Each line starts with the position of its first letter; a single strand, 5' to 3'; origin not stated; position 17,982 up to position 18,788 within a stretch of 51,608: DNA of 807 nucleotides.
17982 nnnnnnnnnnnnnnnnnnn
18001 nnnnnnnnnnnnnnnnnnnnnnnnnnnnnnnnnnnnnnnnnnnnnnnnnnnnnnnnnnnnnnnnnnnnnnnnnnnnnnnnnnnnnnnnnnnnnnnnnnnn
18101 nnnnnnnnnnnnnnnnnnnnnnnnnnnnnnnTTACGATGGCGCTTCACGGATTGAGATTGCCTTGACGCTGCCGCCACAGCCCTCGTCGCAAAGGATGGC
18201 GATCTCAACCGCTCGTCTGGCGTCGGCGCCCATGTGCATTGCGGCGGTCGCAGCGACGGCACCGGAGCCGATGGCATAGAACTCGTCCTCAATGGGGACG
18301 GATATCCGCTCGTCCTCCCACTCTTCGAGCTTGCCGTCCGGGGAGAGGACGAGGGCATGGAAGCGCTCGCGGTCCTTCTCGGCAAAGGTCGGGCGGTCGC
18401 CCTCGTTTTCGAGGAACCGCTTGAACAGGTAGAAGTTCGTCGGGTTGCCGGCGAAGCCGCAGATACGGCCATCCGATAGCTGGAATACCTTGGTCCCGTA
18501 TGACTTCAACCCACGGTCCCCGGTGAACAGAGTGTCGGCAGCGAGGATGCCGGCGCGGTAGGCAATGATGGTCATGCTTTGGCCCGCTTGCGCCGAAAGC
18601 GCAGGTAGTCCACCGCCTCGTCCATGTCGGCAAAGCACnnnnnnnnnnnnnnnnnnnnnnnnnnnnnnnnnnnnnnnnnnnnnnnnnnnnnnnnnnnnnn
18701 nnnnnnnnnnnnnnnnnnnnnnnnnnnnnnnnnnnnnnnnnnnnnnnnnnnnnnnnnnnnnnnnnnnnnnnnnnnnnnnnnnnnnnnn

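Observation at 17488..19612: Four-gene enzyme block (HTH-phosphoesterase, HslV-like peptidase, DUF1937-like, DUF6378-like) between tail and lysis genes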

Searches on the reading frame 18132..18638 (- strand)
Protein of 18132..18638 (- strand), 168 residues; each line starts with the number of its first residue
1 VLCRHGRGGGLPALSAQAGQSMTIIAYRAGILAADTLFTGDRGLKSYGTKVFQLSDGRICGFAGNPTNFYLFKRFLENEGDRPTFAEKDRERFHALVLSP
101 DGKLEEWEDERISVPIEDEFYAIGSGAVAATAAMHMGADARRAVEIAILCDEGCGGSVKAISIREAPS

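Call 3: search_protein_families(library=pfam, proteins=[window:18132-18638:-], max_evalue=0.01)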
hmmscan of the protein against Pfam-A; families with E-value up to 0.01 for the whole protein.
window:18132-18638:- (168 aa): 1 family
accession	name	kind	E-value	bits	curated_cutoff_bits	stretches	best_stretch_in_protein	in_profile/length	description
PF00227.31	Proteasome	-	0.00044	20.4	22.4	0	31-82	17-70/189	Proteasome subunit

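Call 4: search_protein_families(library=phrogs, proteins=[window:18132-18638:-], max_evalue=0.001)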
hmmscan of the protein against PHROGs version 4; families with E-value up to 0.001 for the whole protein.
window:18132-18638:- (168 aa): 1 family
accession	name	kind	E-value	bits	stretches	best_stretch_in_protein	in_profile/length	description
phrog_1040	-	other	1.4e-32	114.4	1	19-166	11-159/277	peptidase HslV family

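Call 8: search_dna_similar(query=window:18132-18575:-, collection=phages, mode=protein, max_rows=30)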
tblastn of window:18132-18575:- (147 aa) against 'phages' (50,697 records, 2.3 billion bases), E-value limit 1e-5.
Records with a match: 4; places in all: 4; records where one place covers at least 80% of the query: 4.
Best place of each record, by identity: <60% 4.
By first word of the organism name: Rhizobium 3; Vibrio 1.
By host as written in the record: Rhizobium phaseoli N1_15 1; Rhizobium phaseoli N2_6 1; Rhizobium phaseoli N1_10 1; Enterovibrio norvegicus 1.
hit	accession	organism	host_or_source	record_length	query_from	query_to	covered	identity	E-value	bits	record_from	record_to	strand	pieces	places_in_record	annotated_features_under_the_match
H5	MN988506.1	Rhizobium phage RHph_N1_15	Rhizobium phaseoli N1_15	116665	1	145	99%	32.2%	2e-6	51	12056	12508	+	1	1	putative HslV family peptidase protein | hypothetical protein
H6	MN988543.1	Rhizobium phage RHph_N2_6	Rhizobium phaseoli N2_6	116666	1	145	99%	32.2%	2e-6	51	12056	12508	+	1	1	putative HslV family peptidase protein | hypothetical protein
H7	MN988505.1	Rhizobium phage RHph_N1_10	Rhizobium phaseoli N1_10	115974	1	144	98%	31.8%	6e-6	50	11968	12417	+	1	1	putative HslV family peptidase protein | hypothetical protein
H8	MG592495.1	Vibrio phage 1.121.O._10N.286.46.C4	Enterovibrio norvegicus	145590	1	146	99%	31.3%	6e-6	50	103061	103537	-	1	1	nucleophile aminohydrolase | hypothetical protein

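Call 10: get_annotated_region(hit=H5, flank=4000)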
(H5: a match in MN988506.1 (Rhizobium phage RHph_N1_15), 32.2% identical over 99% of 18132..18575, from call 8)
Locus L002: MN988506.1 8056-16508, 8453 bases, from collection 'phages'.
description: Rhizobium phage RHph_N1_15, complete genome.
organism: Rhizobium phage RHph_N1_15 (NCBI taxid 2509741)
taxonomy: Viruses; Duplodnaviria; Heunggongvirae; Uroviricota; Caudoviricetes
host: Rhizobium phaseoli N1_15; source: agricultural lands; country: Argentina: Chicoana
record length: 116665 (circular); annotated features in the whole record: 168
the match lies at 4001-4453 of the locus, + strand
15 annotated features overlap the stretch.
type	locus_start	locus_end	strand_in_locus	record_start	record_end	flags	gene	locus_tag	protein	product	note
CDS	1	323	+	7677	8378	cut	-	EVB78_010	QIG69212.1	hypothetical protein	-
CDS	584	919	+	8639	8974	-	-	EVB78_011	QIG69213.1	hypothetical protein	-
CDS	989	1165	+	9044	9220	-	-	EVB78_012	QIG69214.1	hypothetical protein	-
CDS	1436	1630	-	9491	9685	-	-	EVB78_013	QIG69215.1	hypothetical protein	-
CDS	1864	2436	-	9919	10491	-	-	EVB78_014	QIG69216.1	hypothetical protein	-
CDS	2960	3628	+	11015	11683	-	-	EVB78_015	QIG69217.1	hypothetical protein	-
CDS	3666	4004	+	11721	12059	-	-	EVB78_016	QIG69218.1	hypothetical protein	-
CDS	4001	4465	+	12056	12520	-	-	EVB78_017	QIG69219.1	putative HslV family peptidase protein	-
CDS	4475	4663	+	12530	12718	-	-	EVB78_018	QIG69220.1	hypothetical protein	-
CDS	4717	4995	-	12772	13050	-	-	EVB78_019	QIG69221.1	hypothetical protein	GO_process: GO:0006355 - regulation of transcription, DNA-dependent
CDS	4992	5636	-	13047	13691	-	-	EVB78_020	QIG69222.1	putative partition ParA-like protein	-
CDS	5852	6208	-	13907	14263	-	-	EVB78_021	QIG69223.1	hypothetical protein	-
CDS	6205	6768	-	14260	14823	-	-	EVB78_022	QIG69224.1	hypothetical protein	-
CDS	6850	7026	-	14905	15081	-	-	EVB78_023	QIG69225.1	hypothetical protein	-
CDS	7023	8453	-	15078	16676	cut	-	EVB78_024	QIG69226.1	ATP-dependent RNA-DNA and DNA-DNA helicase protein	ATP-dependent RNA-DNA and DNA-DNA helicase UvsW protein; GO_function: GO:0003677 - DNA binding; GO_function: GO:0005524 ...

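Call 37: find_homologous_proteins(query=window:18132-18575:-, max_evalue=0.001)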
Query window:18132-18575:- (147 aa): 102 proteins with E <= 0.001 among 146 candidates.
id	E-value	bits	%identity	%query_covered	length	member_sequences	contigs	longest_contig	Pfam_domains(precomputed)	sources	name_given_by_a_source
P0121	2.7e-92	324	100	100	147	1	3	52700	-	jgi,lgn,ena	-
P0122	4.1e-45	171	57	95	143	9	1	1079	-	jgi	jgi:hypothetical protein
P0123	5.6e-33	132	53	91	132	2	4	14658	-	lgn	-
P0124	1.6e-26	111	47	98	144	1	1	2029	-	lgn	-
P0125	9.8e-25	105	48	98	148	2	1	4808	-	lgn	-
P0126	1.6e-24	105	45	98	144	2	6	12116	-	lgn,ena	-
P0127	4.9e-24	103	47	93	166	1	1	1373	PF00227.32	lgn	-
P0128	6.2e-24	103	46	98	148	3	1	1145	-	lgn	-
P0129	7.4e-24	103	46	98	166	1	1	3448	PF00227.32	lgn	-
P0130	8.3e-23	99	45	93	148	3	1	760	-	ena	-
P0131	7.5e-22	96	49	93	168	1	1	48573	PF00227.32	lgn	-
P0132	1.1e-21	95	42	93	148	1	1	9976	-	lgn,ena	-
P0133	1.3e-20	92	41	99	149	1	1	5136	-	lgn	-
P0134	2.6e-20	91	42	95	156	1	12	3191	-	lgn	-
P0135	4.1e-20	90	45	99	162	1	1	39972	PF00227.32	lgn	-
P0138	4.6e-19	87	45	96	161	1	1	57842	-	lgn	-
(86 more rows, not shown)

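Call 41: find_related_loci(query=A3, collection=viral_contigs, flank=5000)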
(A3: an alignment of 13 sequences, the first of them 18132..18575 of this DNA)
Query A3 (147 aa) in viral_contigs; peptide patterns used: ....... (x = any residue, [..] = any of these).
12 stretches matched a pattern; 10 encode a relative of the query (tblastn E <= 1e-3); 10 distinct loci.
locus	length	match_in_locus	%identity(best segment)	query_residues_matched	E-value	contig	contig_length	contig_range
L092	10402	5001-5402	41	1-137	3e-22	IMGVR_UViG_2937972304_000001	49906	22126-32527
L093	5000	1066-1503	43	1-144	1e-21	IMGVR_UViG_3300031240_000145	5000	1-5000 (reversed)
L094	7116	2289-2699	38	1-140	4e-21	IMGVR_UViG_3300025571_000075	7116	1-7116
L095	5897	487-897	38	1-140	1e-20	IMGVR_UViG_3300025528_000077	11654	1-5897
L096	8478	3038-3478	43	1-143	2e-20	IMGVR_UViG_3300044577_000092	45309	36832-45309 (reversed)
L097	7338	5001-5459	39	2-146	4e-17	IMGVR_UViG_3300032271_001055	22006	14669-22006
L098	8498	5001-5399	39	2-142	1e-12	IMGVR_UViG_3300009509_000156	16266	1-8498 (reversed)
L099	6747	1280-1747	33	1-144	3e-11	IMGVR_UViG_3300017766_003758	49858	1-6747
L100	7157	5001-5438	33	1-145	2e-10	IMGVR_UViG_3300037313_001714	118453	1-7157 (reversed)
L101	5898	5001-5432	28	1-142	3e-10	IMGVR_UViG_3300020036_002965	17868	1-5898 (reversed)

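Call 48: search_solved_structures(query=A2, max_evalue=0.01, show_alignments=1)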
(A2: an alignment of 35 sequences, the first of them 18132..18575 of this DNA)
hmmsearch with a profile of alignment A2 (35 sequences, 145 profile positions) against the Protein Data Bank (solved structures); distinct sequences matched with E-value up to 0.01: 180 (the best 60 are shown).
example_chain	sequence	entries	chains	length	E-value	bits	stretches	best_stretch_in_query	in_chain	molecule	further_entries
4hnz_A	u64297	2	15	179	7e-11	45.8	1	10-140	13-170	HslVU complex proteolytic subunit, putative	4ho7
1m4y_A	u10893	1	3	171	1.2e-09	41.8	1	8-115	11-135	ATP-dependent protease hslV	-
5ji2_A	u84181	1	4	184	2.2e-09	41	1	1-114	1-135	ATP-dependent protease subunit HslV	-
5ji3_A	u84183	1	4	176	2.3e-09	40.9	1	1-114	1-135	ATP-dependent protease subunit HslV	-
6kr1_A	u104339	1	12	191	2.6e-09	40.7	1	9-112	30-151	ATP-dependent protease subunit HslV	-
6kui_A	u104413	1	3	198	2.7e-09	40.7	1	9-112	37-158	ATP-dependent protease subunit HslV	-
4g4e_A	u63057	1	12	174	2.9e-09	40.6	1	2-114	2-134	ATP-dependent protease subunit HslV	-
6pxi_A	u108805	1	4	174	5.3e-09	39.7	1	2-114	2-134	ATP-dependent protease subunit HslV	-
1e94_A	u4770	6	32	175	6.1e-09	39.5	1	2-114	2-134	HEAT SHOCK PROTEIN HSLV | ATP-DEPENDENT PROTEASE HSLV | HEAT SHOCK LOCUS HSLV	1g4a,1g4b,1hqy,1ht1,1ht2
1ned_A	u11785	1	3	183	6.7e-09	39.4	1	2-114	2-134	HSLV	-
5ovu_A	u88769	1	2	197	1.4e-08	38.4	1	71-142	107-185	BETA-PROTEOBACTERIA PROTEASOME HOMOLOGUE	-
1yyf_D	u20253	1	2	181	1.8e-08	38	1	10-134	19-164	ATP-dependent protease hslV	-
2z3a_A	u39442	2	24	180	1.9e-08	37.9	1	10-134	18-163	ATP-dependent protease hslV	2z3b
3h4p_a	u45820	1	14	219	2.9e-08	37.3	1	4-59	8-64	Proteasome subunit beta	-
3ty6_A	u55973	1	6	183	3.6e-08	37.1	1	10-112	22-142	ATP-dependent protease subunit HslV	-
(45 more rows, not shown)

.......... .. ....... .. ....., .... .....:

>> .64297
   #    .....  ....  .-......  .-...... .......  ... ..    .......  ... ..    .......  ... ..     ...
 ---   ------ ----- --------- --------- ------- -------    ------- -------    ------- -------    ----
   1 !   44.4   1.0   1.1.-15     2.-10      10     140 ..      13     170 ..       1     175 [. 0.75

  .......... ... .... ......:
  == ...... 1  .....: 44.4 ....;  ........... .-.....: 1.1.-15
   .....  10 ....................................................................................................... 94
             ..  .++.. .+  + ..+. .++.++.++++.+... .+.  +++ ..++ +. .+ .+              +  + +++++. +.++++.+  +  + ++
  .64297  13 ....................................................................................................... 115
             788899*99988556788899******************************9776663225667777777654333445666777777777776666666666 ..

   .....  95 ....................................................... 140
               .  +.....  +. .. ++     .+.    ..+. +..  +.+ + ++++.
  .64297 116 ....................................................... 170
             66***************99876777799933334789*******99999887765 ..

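Call 77: find_encoding_contigs(protein=P0131, flank=5000, max_places=1)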
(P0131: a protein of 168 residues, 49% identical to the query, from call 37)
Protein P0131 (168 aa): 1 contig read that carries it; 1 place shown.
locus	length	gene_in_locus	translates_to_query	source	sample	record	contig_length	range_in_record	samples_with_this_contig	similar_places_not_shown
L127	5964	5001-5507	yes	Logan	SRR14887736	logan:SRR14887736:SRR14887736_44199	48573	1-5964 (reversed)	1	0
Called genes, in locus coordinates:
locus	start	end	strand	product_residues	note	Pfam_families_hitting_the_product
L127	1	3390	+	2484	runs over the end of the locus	-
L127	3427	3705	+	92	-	-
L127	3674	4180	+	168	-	-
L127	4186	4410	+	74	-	-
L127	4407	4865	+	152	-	-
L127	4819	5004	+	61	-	-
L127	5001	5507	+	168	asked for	PF00227:Proteasome (faint)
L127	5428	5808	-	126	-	PF12802:MarR_2 (weak)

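Call 78: find_encoding_contigs(protein=P0138, flank=5000, max_places=1)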
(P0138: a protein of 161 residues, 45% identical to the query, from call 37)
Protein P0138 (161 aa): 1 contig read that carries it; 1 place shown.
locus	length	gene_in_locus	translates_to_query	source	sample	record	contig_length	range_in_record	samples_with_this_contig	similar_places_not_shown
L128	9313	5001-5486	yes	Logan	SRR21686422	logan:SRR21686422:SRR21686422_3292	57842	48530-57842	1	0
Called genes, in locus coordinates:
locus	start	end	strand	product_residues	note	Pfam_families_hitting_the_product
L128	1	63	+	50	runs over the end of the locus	-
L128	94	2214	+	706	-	-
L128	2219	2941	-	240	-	PF05050:Methyltransf_21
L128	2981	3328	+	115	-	-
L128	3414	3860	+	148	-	-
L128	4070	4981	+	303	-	-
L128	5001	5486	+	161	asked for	-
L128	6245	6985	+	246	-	-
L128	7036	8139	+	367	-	PF13310:Virulence_RhuM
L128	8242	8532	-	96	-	-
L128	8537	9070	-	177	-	PF13274:SocA_Panacea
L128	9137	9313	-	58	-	?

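Call 82: find_related_loci(query=A3, collection=metagenome_contigs, flank=4000)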
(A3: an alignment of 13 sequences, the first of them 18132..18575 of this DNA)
Query A3 (147 aa) in metagenome_contigs; peptide patterns used: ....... (x = any residue, [..] = any of these).
116 stretches matched a pattern; 16 encode a relative of the query (tblastn E <= 1e-3); 16 distinct loci.
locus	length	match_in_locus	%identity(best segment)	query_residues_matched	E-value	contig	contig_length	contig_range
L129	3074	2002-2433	53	1-146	1e-42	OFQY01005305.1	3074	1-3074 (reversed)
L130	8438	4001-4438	43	1-144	9e-22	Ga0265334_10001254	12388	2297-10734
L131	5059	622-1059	43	1-144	9e-22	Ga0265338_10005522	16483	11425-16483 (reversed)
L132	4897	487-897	38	1-140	8e-21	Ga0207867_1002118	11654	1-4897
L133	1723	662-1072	46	1-137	6e-21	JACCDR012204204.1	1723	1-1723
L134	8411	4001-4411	38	1-140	8e-21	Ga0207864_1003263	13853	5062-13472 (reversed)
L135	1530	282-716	37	1-142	1e-18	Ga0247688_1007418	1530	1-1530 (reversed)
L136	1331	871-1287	36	1-142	1e-17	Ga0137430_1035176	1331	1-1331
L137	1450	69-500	35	1-130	3e-16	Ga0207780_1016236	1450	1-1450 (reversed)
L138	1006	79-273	52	74-137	1e-14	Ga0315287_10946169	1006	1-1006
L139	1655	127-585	30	1-146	3e-12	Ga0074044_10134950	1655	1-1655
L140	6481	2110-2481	37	1-117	1e-11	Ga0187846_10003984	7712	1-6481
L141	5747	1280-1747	33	1-144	3e-11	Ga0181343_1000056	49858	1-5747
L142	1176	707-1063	37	1-117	6e-11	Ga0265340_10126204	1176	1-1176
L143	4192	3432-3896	31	1-142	9e-11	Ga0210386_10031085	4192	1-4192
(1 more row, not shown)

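Call 85: search_protein_families(library=phrogs, proteins=[L093:1508-2509:+, L097:5515-6702:+, L099:2054-3124:+, L129:732-1997:+, L140:1040-2104:+, L099:1752-2048:+], max_evalue=0.001)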
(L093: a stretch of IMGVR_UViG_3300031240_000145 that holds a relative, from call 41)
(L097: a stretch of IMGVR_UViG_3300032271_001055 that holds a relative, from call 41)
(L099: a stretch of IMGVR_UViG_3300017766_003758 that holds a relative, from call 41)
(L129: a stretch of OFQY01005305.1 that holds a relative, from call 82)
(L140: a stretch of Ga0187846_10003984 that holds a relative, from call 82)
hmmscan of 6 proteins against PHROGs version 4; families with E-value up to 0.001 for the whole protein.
L093:1508-2509:+ (334 aa): 2 families
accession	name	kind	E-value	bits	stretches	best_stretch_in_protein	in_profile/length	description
phrog_221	-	other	3.4e-17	63.7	1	85-316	116-352/367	metallo-phosphoesterase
phrog_20266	-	other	7.2e-09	35.9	1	73-190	166-280/450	metallo-phosphoesterase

L097:5515-6702:+ (396 aa): 5 families
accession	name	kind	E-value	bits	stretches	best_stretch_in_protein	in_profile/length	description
phrog_704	-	DNA, RNA and nucleotide metabolism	9.6e-104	348.6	1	27-383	14-389/390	DNA repair exonuclease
phrog_20762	-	unknown function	5.7e-31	108.2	1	267-377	1-112/117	-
phrog_284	-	DNA, RNA and nucleotide metabolism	2.6e-16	60.5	1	89-372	86-386/398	exonuclease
phrog_20703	-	unknown function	7.2e-16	59.8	1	65-200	100-233/258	-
phrog_21891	-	unknown function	6.1e-06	27.9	1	255-369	9-122/130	-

L099:2054-3124:+ (357 aa): 2 families
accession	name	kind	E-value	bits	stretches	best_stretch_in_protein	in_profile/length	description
phrog_284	-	DNA, RNA and nucleotide metabolism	1.1e-47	163.8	1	22-337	81-391/398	exonuclease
phrog_704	-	DNA, RNA and nucleotide metabolism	4.9e-09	36.8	1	73-249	140-301/390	DNA repair exonuclease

L129:732-1997:+ (422 aa): 1 family
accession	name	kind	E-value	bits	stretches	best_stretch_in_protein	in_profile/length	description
phrog_284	-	DNA, RNA and nucleotide metabolism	6.8e-41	141.5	1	68-404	72-394/398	exonuclease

L140:1040-2104:+ (355 aa): 2 families
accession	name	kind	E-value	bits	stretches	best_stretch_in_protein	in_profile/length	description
phrog_284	-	DNA, RNA and nucleotide metabolism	3.2e-44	152.4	1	32-327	95-383/398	exonuclease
phrog_704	-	DNA, RNA and nucleotide metabolism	6.5e-08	33.1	1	73-331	142-379/390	DNA repair exonuclease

L099:1752-2048:+ (99 aa): 0 families

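Call 96: search_protein_families(library=padloc, proteins=[window:18132-18575:-], max_evalue=0.01)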
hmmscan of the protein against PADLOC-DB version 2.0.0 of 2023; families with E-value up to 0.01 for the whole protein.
window:18132-18575:- (147 aa): 0 families

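Call 97: search_protein_families(library=ncbifam, proteins=[window:18132-18575:-], max_evalue=0.01)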
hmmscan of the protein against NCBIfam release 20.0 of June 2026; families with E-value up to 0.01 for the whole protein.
window:18132-18575:- (147 aa): 0 families
